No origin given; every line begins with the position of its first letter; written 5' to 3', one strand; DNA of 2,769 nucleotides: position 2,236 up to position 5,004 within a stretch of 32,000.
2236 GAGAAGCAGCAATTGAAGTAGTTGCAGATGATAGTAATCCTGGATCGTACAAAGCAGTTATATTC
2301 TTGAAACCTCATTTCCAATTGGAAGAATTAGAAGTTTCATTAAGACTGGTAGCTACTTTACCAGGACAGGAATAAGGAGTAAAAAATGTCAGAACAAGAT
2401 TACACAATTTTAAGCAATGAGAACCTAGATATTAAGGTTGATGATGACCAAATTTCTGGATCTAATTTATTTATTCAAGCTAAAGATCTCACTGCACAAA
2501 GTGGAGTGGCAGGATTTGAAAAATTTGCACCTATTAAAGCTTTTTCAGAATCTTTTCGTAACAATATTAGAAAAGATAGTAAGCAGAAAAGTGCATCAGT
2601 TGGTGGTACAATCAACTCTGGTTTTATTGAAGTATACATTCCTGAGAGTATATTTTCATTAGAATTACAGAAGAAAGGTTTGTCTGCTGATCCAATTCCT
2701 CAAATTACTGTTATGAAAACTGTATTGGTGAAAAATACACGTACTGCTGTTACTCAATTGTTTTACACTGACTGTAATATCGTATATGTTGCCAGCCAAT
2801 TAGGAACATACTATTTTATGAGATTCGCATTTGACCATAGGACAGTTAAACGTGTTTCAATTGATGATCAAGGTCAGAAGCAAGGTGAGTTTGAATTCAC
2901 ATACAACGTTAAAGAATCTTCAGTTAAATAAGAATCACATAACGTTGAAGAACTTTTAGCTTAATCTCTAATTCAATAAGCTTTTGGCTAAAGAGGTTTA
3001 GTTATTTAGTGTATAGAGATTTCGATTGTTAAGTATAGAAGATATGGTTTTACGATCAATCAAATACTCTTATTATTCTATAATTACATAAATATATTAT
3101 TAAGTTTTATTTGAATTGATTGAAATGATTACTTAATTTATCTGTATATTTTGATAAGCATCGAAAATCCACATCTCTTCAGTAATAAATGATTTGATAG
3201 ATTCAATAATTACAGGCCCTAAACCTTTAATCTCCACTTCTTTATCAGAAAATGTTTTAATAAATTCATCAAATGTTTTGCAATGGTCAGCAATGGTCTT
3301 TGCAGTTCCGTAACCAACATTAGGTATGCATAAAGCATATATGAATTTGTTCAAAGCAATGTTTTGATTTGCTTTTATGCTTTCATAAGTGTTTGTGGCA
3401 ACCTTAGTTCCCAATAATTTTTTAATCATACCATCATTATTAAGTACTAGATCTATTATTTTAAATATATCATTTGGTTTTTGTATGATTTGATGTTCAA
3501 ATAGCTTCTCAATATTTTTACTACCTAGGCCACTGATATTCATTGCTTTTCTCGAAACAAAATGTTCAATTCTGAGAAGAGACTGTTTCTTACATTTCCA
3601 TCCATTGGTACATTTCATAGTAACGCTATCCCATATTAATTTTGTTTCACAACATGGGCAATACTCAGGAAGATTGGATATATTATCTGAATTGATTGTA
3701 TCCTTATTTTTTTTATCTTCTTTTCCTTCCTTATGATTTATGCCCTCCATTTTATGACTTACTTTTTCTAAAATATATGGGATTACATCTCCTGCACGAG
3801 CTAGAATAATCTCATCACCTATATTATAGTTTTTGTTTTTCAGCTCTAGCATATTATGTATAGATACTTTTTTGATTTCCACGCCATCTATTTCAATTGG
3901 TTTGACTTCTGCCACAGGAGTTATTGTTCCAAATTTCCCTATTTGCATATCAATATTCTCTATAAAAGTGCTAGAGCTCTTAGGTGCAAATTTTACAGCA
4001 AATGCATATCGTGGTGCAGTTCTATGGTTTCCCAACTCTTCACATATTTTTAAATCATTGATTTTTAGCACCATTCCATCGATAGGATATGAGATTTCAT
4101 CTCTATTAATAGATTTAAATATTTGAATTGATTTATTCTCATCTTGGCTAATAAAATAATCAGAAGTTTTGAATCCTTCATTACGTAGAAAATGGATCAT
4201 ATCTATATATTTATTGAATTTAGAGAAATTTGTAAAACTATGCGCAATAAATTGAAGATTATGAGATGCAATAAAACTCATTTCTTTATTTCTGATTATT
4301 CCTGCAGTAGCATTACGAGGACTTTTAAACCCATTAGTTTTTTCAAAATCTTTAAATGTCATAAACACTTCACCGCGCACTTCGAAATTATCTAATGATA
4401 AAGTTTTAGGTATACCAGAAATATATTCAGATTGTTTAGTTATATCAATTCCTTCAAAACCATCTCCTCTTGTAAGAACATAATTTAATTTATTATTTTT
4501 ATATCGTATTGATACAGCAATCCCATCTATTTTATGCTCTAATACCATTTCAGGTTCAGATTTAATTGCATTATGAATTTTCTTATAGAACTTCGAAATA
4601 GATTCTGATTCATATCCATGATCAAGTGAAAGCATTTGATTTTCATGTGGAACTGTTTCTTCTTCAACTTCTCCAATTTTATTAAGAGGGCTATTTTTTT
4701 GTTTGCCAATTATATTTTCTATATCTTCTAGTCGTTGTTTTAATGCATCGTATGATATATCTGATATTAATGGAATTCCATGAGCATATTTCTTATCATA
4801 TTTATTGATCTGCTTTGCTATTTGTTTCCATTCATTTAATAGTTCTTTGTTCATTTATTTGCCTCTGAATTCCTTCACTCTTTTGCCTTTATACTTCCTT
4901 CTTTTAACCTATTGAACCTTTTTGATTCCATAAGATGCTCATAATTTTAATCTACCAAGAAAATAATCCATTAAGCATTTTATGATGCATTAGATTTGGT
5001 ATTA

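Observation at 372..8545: Fragmented, possibly minimal T6SS embedded among housekeeping genes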

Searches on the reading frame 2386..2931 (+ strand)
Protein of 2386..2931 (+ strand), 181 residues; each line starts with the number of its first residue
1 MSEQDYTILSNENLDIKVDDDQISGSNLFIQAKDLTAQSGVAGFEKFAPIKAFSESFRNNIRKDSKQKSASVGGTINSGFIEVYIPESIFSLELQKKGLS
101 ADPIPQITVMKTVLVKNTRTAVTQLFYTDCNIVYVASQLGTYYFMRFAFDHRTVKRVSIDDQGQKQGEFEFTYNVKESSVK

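Call 4: search_protein_families(library=pfam, proteins=[window:2386-2931:+], max_evalue=0.01)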
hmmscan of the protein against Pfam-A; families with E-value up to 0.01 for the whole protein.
window:2386-2931:+ (181 aa): 0 families

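Call 15: find_homologous_proteins(query=window:2386-2931:+, max_evalue=0.001)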
Query window:2386-2931:+ (181 aa): 3 proteins with E <= 0.001 among 36 candidates.
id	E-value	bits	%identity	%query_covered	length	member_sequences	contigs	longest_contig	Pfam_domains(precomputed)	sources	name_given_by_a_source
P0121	1.5e-81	290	96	80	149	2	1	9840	-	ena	-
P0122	2.4e-69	250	66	99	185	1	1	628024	-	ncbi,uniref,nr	ncbi:hypothetical protein FZC35_01680 [Candidatus Cytomitobacter indipagum]|uniref:Phage tail protei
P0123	9.1e-65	235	63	99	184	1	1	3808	-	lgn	-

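Call 19: search_solved_structures(query=A1, max_evalue=10, show_alignments=2)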
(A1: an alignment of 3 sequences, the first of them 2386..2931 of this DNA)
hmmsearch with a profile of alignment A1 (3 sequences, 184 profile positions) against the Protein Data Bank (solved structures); distinct sequences matched with E-value up to 10: 6.
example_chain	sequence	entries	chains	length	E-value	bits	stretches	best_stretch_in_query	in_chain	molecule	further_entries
9rww_A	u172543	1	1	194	0.028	17.2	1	72-116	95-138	Fimbrial protein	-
9rx0_A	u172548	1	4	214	0.034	16.9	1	72-116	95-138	Fimbrial protein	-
4u1a_A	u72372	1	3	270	0.75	12.5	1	73-133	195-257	Enoyl-CoA delta isomerase 2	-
4u18_A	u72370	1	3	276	0.76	12.5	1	73-133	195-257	Enoyl-CoA delta isomerase 2, mitochondrial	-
4u19_A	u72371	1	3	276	0.77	12.5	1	73-133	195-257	Enoyl-CoA delta isomerase 2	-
2f6q_A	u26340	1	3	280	0.77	12.5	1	73-133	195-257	Peroxisomal 3,2-trans-enoyl-CoA isomerase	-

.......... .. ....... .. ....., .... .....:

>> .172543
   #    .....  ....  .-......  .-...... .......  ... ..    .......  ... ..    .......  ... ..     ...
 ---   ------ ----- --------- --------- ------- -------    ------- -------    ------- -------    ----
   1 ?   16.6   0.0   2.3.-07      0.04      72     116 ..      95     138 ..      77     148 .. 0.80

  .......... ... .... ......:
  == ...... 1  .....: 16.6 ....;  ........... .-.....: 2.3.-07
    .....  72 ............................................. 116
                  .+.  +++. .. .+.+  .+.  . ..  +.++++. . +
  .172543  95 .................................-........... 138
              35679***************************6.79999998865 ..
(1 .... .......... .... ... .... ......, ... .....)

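Call 31: predict_structure(alignment_id=A1)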
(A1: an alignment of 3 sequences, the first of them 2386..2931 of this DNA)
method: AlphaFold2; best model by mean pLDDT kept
length: 181 residues; sequences in the alignment: 3
mean_pLDDT: 49.0   pTM: 0.52
mean pLDDT of the five models: 49.0, 47.1, 46.1, 44.9, 29.6
residues with pLDDT >= 90: 0; 70-90: 21; 50-70: 66; < 50: 94
segments of 3 or more residues with pLDDT < 50: 1-77, 91-101, 178-181
pLDDT, mean of each block of 10 residues (from residue 1): 23 26 34 35 28 40 43 48 57 44 60 60 70 55 64 71 71 55 29
secondary structure, 60 per line:
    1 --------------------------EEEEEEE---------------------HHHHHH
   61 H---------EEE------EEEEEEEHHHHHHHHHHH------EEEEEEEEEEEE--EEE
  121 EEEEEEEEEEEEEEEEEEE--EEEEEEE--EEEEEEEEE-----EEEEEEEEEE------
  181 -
elements in order: E27-33 H55-61 E71-73 E80-86 H87-97 E104-115 E118-139 E142-148 E151-159 E165-174

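Call 32: search_protein_representatives(alignment_id=A1)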
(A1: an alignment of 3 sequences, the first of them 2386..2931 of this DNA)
Query: 3 sequences, 184 profile positions. Proteins with E-value up to 0.001 (for the whole library): 9; up to 1e-10: 6; up to 1e-30: 4. The best 9 are listed.
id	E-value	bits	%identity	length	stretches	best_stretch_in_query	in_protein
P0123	7.6e-109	377.6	-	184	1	1-184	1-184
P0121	3.4e-77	274.5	-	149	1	1-144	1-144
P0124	1.5e-45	171.3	-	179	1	4-180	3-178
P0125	3.9e-37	143.9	-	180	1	17-180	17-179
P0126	6.2e-18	81.3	-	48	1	137-180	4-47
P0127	8.2e-16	74.4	-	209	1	20-179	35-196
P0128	1.3e-10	57.4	-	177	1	8-180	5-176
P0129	7.7e-07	45.1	-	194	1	16-183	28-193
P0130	2.6e-05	40.2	-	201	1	4-166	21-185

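Call 36: fold_search(model_id=the predicted structure, library=pdb)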
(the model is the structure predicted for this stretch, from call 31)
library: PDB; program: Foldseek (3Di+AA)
matches with E <= 10: 1003; with E <= 0.001: 38
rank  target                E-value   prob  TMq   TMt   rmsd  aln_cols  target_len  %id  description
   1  8yun_J                5.1e-07  1.00  0.51  0.62   5.5       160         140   10  The crystal structure of HNBP001-HCP (released 2025-07-02)
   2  4tv4_C                1.1e-06  1.00  0.51  0.62   5.5       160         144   12  Crystal structure of a Putative uncharacterized protein from Burkholderia pseudomallei (released 2014-07-30)
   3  8yun_E                1.1e-06  1.00  0.51  0.62   6.3       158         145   11  The crystal structure of HNBP001-HCP (released 2025-07-02)
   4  4tv4_B                1.2e-06  1.00  0.52  0.63   5.3       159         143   11  Crystal structure of a Putative uncharacterized protein from Burkholderia pseudomallei (released 2014-07-30)
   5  4tv4_A                1.4e-06  1.00  0.52  0.63   5.6       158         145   12  Crystal structure of a Putative uncharacterized protein from Burkholderia pseudomallei (released 2014-07-30)
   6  8yun_C                2.0e-06  1.00  0.51  0.63   6.4       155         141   12  The crystal structure of HNBP001-HCP (released 2025-07-02)
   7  8yun_B                2.0e-06  1.00  0.49  0.60   6.5       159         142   11  The crystal structure of HNBP001-HCP (released 2025-07-02)
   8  8yun_F                2.5e-06  1.00  0.49  0.60   6.4       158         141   11  The crystal structure of HNBP001-HCP (released 2025-07-02)
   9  8yun_D                2.9e-06  1.00  0.50  0.62   6.4       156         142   12  The crystal structure of HNBP001-HCP (released 2025-07-02)
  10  8yun_A                2.9e-06  1.00  0.49  0.61   6.4       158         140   11  The crystal structure of HNBP001-HCP (released 2025-07-02)
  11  8yun_G                3.1e-06  1.00  0.49  0.60   6.5       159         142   11  The crystal structure of HNBP001-HCP (released 2025-07-02)
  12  1y12_A                3.7e-06  1.00  0.47  0.52   8.6       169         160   13  Structure of a hemolysin-coregulated protein from Pseudomonas aeruginosa (released 2005-01-25)
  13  4w64_A                6.2e-06  1.00  0.48  0.50  11.9       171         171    9  Hcp1 protein from Acinetobacter baumannii AB0057 (released 2015-07-01)
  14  4ksr_A                6.6e-06  1.00  0.47  0.19   6.9       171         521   12  Crystal Structure of the Vibrio cholerae ATPase GspE Hexamer (released 2013-09-04)
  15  4w64_C                6.6e-06  1.00  0.45  0.49   8.1       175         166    9  Hcp1 protein from Acinetobacter baumannii AB0057 (released 2015-07-01)
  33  4w64_B                4.1e-04  1.00  0.42  0.46  12.0       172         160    9  Hcp1 protein from Acinetobacter baumannii AB0057 (released 2015-07-01)
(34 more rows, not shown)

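Call 43: search_protein_families(library=pfam, alignment_id=A3, max_evalue=0.1)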
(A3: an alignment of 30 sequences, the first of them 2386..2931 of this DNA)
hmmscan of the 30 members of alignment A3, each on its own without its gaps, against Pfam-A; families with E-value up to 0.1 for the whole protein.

A. member 1, window:2386-2931:+ (181 aa): 0 families

B. families by the number of members that match (of 30 scanned): 7 families
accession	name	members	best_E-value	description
PF05638.18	T6SS_HCP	12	2.9e-41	Type VI secretion system effector, Hcp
PF22994.1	RSC4_Ig_like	1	0.022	RSC4 Ig-like domain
PF13881.12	Rad60-SLD_2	1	0.027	Ubiquitin-2 like Rad60 SUMO-like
PF22035.1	Lpg0393_VPS9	1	0.034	Lpg0393 VPS9-like domain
PF09478.16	CBM49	1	0.064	Carbohydrate binding domain CBM49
PF25056.1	DUF7793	1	0.084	Domain of unknown function (DUF7793)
PF05734.16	DUF832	1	0.098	Herpesvirus protein of unknown function (DUF832)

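Call 53: find_homologous_proteins(query=A4, max_evalue=0.001)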
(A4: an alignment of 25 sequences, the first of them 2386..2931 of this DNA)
Query A4 (25 sequences) (181 aa, profile of the alignment): 14 proteins with E <= 0.001 among 1159 candidates.
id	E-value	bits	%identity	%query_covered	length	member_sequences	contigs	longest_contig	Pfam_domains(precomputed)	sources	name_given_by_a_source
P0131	1.7e-56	209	-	-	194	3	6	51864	-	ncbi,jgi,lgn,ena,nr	ncbi:MAG: hypothetical protein BGO77_03955 [Caedibacter sp. 37-49]|nr:MAG: hypothetical protein BGO7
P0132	6.9e-55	203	23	54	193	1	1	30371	-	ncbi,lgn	-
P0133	1.0e-54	203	-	-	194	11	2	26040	-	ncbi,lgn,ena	-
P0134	2.2e-54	202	-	-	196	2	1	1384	-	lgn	-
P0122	1.1e-53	200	66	99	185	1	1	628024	-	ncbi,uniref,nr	ncbi:hypothetical protein FZC35_01680 [Candidatus Cytomitobacter indipagum]|uniref:Phage tail protei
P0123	1.6e-53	199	63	99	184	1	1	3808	-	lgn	-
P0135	1.2e-50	190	26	80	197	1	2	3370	-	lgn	-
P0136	2.5e-50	189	-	-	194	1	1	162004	-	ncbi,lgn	ncbi:MAG: hypothetical protein ACK5O7_05595 [Holosporales bacterium]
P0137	3.9e-44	168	83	3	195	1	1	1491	-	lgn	-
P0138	5.7e-42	161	21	31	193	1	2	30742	-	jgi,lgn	-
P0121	2.3e-39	153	96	80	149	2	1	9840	-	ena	-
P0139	7.4e-36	141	40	6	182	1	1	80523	-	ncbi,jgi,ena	-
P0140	2.8e-30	123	-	-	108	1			-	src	-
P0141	2.0e-16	78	-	-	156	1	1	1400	-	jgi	-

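Call 59: list_cluster_members(proteins=[P0122, P0131, window:2386-2931:+])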
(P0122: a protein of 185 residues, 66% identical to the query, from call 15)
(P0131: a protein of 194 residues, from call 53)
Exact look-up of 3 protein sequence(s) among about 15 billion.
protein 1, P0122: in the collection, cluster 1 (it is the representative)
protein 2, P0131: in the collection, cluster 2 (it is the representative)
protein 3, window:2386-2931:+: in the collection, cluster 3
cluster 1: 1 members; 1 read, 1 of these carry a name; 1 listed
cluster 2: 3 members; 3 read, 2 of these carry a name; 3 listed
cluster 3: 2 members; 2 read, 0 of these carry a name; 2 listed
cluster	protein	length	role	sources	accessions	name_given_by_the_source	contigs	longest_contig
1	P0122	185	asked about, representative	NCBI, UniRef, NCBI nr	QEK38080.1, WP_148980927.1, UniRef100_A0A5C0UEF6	hypothetical protein FZC35_01680 [Candidatus Cytomitobacter indipagum] | Phage tail protein n=1 Tax=Candidatus Cytomitobacter indipagum TaxID=2601575 ... | hypothetical protein [Candidatus Cytomitobacter indipagum]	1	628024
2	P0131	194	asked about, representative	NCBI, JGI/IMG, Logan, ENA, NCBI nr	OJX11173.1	MAG: hypothetical protein BGO77_03955 [Caedibacter sp. 37-49]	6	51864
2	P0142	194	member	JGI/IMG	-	hypothetical protein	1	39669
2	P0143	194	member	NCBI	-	-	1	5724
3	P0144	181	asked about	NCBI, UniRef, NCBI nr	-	-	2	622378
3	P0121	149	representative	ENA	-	-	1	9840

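Call 60: predict_structure(alignment_id=A5)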
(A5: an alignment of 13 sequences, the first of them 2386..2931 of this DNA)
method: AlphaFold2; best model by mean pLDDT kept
length: 181 residues; sequences in the alignment: 13
mean_pLDDT: 75.2   pTM: 0.71
mean pLDDT of the five models: 75.2, 74.7, 74.5, 74.1, 73.3
residues with pLDDT >= 90: 43; 70-90: 91; 50-70: 9; < 50: 38
segments of 3 or more residues with pLDDT < 50: 1-24, 61-74
pLDDT, mean of each block of 10 residues (from residue 1): 31 36 61 85 87 78 44 61 88 85 90 86 92 75 88 91 88 86 85
secondary structure, 60 per line:
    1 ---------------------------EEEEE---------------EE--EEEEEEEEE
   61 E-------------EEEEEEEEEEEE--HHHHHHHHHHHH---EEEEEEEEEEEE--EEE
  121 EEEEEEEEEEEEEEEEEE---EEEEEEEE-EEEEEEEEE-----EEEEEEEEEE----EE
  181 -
elements in order: E28-32 E52-61 E75-86 H89-100 E104-115 E118-138 E142-149 E151-159 E165-174

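Call 63: fold_search(model_id=the predicted structure, library=pdb)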
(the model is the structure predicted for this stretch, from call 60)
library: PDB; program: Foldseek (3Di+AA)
matches with E <= 10: 936; with E <= 0.001: 59
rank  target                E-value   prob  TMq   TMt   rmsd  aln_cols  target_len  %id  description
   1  4w64_C                6.0e-10  1.00  0.63  0.68   7.7       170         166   10  Hcp1 protein from Acinetobacter baumannii AB0057 (released 2015-07-01)
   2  4tv4_B                1.1e-09  1.00  0.67  0.83   4.9       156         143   14  Crystal structure of a Putative uncharacterized protein from Burkholderia pseudomallei (released 2014-07-30)
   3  4tv4_C                1.4e-09  1.00  0.65  0.80   5.3       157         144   15  Crystal structure of a Putative uncharacterized protein from Burkholderia pseudomallei (released 2014-07-30)
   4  4tv4_A                1.5e-09  1.00  0.65  0.80   5.2       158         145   14  Crystal structure of a Putative uncharacterized protein from Burkholderia pseudomallei (released 2014-07-30)
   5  4w64_A                2.1e-09  1.00  0.63  0.66   7.2       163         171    8  Hcp1 protein from Acinetobacter baumannii AB0057 (released 2015-07-01)
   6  3eaa_A                4.4e-09  1.00  0.66  0.73   7.8       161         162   14  Structure of a type six secretion system protein (released 2009-08-25)
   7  8yun_A                5.4e-09  1.00  0.64  0.81   5.0       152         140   14  The crystal structure of HNBP001-HCP (released 2025-07-02)
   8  8yun_F                5.7e-09  1.00  0.64  0.81   5.1       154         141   14  The crystal structure of HNBP001-HCP (released 2025-07-02)
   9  8yun_J                6.4e-09  1.00  0.63  0.80   5.0       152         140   13  The crystal structure of HNBP001-HCP (released 2025-07-02)
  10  1y12_C                6.8e-09  1.00  0.63  0.70   7.5       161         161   12  Structure of a hemolysin-coregulated protein from Pseudomonas aeruginosa (released 2005-01-25)
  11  8yun_C                1.0e-08  1.00  0.63  0.79   5.1       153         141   14  The crystal structure of HNBP001-HCP (released 2025-07-02)
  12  4ksr_A                1.1e-08  1.00  0.67  0.25   5.5       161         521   10  Crystal Structure of the Vibrio cholerae ATPase GspE Hexamer (released 2013-09-04)
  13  1y12_A                1.2e-08  1.00  0.63  0.71   7.5       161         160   12  Structure of a hemolysin-coregulated protein from Pseudomonas aeruginosa (released 2005-01-25)
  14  8yun_B                1.2e-08  1.00  0.64  0.80   5.2       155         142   14  The crystal structure of HNBP001-HCP (released 2025-07-02)
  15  8yun_D                1.3e-08  1.00  0.64  0.81   4.8       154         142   14  The crystal structure of HNBP001-HCP (released 2025-07-02)
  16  8yun_G                1.3e-08  1.00  0.63  0.79   5.1       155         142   14  The crystal structure of HNBP001-HCP (released 2025-07-02)
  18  8yun_E                2.4e-08  1.00  0.64  0.79   5.1       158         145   13  The crystal structure of HNBP001-HCP (released 2025-07-02)
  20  4w64_B                5.1e-08  1.00  0.61  0.68   7.0       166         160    8  Hcp1 protein from Acinetobacter baumannii AB0057 (released 2015-07-01)
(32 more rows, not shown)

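Call 72: search_protein_families(library=ncbifam, proteins=[window:2386-2931:+], max_evalue=0.01)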
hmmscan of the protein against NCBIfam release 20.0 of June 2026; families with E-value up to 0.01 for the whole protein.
window:2386-2931:+ (181 aa): 0 families

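Call 90: fold_search(model_id=the predicted structure, library=viral)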
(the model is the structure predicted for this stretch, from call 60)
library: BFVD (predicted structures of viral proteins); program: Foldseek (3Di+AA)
matches with E <= 10: 1285; with E <= 0.001: 17
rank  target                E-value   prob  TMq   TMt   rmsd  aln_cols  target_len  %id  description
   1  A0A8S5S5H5            1.0e-04  1.00  0.43  0.39   9.1       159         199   13  Baseplate wedge protein [Myoviridae sp. ctqEN1]
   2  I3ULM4                2.2e-04  1.00  0.42  0.32  10.4       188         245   11  (no name in the UniProt tables at hand)
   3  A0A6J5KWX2            2.2e-04  1.00  0.34  0.33  15.6       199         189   11  Uncharacterized protein [uncultured Caudovirales phage]
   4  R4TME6                2.5e-04  1.00  0.45  0.59   7.5       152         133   11  Tail tube protein [Halogranum tailed virus 1]
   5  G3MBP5                3.3e-04  1.00  0.34  0.27  18.9       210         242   12  Gp179 [Bacillus phage G]
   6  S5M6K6                3.4e-04  1.00  0.39  0.42  10.1       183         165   16  Head-proximal tip of tail tube tail completion + sheath stabilizer protein [Sinorhizobium phage phiM12]
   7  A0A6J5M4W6            4.1e-04  1.00  0.37  0.36  11.2       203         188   15  Tail completion and sheath stabilizer protein [uncultured Caudovirales phage]
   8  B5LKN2                4.3e-04  1.00  0.38  0.44  10.3       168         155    9  Tail tube protein [Mycobacterium phage Spud]
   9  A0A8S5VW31            5.1e-04  1.00  0.41  0.44   9.5       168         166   12  (no name in the UniProt tables at hand)
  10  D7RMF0                5.1e-04  1.00  0.42  0.31  16.6       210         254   14  Gp3 tail completion and sheath stabilizer protein [Escherichia phage IME08]
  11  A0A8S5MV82            5.4e-04  1.00  0.36  0.37  11.2       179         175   10  Uncharacterized protein [Siphoviridae sp. ctoSr5]
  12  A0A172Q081            5.4e-04  1.00  0.33  0.31  15.5       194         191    7  Uncharacterized protein [Acinetobacter phage vB_AbaM_ME3]
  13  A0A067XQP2            6.0e-04  1.00  0.43  0.36  11.4       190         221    9  (no name in the UniProt tables at hand)
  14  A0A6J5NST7            6.3e-04  1.00  0.37  0.13  12.2       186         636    8  Uncharacterized protein [uncultured Caudovirales phage]
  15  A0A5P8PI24            6.7e-04  1.00  0.39  0.28  24.3       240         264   11  Major tail protein [Bacillus phage 049ML001]
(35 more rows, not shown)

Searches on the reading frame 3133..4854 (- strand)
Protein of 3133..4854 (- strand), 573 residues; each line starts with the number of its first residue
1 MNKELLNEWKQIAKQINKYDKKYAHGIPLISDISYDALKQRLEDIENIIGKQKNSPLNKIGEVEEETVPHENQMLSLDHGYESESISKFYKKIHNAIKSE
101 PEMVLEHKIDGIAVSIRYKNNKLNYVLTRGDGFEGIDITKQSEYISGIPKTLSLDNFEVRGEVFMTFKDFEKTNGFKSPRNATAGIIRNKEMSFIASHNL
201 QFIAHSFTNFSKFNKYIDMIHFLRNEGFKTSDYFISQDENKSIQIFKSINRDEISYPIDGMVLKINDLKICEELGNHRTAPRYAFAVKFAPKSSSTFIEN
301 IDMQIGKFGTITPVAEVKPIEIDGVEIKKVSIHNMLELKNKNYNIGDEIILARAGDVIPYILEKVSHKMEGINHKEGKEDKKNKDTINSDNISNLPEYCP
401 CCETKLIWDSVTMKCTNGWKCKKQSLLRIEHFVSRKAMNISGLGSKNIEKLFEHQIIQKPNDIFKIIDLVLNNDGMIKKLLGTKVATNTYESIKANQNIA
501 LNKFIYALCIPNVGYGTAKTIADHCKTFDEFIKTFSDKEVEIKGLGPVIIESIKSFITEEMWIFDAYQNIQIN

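Call 4: search_protein_families(library=pfam, proteins=[window:3133-4854:-], max_evalue=0.01)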
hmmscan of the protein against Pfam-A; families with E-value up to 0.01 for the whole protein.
window:3133-4854:- (573 aa): 4 families
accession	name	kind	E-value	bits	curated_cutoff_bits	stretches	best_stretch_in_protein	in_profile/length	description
PF01653.23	DNA_ligase_aden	-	2e-54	185.2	27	1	67-291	6-252/253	NAD-dependent DNA ligase adenylation domain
PF03120.22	DNA_ligase_OB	-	1e-22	80.2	32.9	1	296-369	2-75/79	NAD-dependent DNA ligase OB-fold domain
PF12826.13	HHH_2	-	1.7e-10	41.3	27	1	503-560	1-58/64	Helix-hairpin-helix motif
PF17393.7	DUF5402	-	0.0023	18.4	25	1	295-354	24-83/120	Family of unknown function (DUF5402)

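Call 72: search_protein_families(library=ncbifam, proteins=[window:3133-4854:-], max_evalue=0.01)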
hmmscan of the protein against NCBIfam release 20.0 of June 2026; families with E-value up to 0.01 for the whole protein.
window:3133-4854:- (573 aa): 5 families
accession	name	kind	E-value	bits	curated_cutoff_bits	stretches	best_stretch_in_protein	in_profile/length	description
NF005932.1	PRK07956.1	equivalog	1.2e-132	443.7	369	1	8-560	2-561/664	NAD-dependent DNA ligase LigA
TIGR00575.1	dnlj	equivalog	1.1e-127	427.2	444.45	1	13-560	2-553/652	NAD-dependent DNA ligase LigA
NF010931.0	PRK14351.1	equivalog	4.2e-102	342.9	1051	1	9-560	36-583/692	NAD-dependent DNA ligase LigA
NF010930.0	PRK14350.1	equivalog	8.4e-59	199.5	652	1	1-547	1-551/669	NAD-dependent DNA ligase LigA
NF005987.0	PRK08097.1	equivalog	1.3e-45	155.9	498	1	5-558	30-541/562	NAD-dependent DNA ligase LigB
